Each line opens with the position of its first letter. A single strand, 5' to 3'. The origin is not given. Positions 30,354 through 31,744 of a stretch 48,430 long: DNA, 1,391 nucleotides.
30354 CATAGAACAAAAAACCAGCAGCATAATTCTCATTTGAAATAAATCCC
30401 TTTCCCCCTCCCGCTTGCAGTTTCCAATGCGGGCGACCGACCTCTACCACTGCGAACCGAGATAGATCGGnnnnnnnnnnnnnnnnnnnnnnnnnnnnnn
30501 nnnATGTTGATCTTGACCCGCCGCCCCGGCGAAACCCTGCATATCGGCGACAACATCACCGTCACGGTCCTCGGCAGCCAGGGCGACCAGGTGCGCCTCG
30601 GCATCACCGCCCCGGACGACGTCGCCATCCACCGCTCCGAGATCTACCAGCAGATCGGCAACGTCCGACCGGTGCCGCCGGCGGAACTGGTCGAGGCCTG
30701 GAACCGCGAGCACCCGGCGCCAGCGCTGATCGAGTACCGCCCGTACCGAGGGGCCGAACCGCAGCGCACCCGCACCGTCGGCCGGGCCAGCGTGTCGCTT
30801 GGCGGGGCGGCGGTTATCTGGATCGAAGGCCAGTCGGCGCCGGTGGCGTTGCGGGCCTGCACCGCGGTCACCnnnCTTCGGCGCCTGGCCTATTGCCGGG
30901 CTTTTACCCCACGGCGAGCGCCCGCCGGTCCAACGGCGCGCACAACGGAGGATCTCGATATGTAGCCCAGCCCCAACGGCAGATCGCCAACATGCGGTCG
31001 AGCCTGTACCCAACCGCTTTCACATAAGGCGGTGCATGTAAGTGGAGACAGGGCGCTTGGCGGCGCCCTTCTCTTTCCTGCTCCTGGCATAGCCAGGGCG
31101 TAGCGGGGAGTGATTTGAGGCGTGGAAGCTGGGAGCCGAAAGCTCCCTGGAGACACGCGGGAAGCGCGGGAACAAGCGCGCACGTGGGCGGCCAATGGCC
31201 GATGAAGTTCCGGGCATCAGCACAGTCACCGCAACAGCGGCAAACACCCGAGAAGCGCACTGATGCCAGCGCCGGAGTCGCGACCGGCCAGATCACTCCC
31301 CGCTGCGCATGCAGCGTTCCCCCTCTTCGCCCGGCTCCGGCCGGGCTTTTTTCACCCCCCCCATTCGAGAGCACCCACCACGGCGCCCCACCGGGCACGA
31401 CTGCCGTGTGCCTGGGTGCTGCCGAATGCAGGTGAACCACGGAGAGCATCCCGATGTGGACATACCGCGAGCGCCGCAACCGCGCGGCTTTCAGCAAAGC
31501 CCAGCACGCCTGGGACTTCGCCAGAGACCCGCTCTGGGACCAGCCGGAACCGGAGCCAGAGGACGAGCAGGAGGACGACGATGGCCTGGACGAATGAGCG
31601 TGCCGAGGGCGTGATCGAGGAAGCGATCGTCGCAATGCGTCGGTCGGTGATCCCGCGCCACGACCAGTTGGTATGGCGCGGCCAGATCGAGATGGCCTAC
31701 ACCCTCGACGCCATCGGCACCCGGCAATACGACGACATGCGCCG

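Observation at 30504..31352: Phage-encoded CsrA/RsmA homolog with a long C-terminal tail, followed by a GGA-rich terminated noncoding stretch that could be its sponge RNA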

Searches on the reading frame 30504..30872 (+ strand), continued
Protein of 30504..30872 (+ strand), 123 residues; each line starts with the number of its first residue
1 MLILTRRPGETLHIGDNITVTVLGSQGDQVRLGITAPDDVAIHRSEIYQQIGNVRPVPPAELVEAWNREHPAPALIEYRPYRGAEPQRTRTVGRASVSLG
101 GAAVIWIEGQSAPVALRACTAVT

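Call 98: find_encoding_contigs(protein=P0025, flank=2500, max_places=4)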
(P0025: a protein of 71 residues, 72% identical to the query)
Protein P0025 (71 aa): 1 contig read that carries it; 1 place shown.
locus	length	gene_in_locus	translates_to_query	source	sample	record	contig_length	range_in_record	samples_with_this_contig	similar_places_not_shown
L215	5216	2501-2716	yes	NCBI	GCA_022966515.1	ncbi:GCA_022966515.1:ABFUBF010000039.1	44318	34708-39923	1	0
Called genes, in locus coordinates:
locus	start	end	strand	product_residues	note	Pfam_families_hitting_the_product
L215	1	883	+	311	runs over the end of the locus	-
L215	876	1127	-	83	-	-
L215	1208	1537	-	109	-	PF07867:DUF1654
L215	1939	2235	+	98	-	-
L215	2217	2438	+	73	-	-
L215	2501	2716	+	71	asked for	-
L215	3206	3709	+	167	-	PF11672:DUF3268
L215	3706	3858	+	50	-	-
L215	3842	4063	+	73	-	-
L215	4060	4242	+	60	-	-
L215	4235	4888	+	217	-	-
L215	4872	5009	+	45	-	-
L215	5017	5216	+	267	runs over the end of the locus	PF12705:PDDEXK_1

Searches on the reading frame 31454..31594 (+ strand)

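Call 6: search_protein_families(library=pfam, proteins=[window:31454-31594:+], max_evalue=0.01)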
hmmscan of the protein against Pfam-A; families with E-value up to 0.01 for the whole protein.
window:31454-31594:+ (47 aa): 0 families

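Call 43: search_protein_families(library=phrogs, proteins=[window:31454-31594:+], max_evalue=0.001)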
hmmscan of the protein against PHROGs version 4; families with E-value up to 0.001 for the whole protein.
window:31454-31594:+ (47 aa): 1 family
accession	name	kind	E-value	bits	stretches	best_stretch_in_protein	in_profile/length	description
phrog_6125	-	unknown function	9.4e-30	104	1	1-47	1-49/49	-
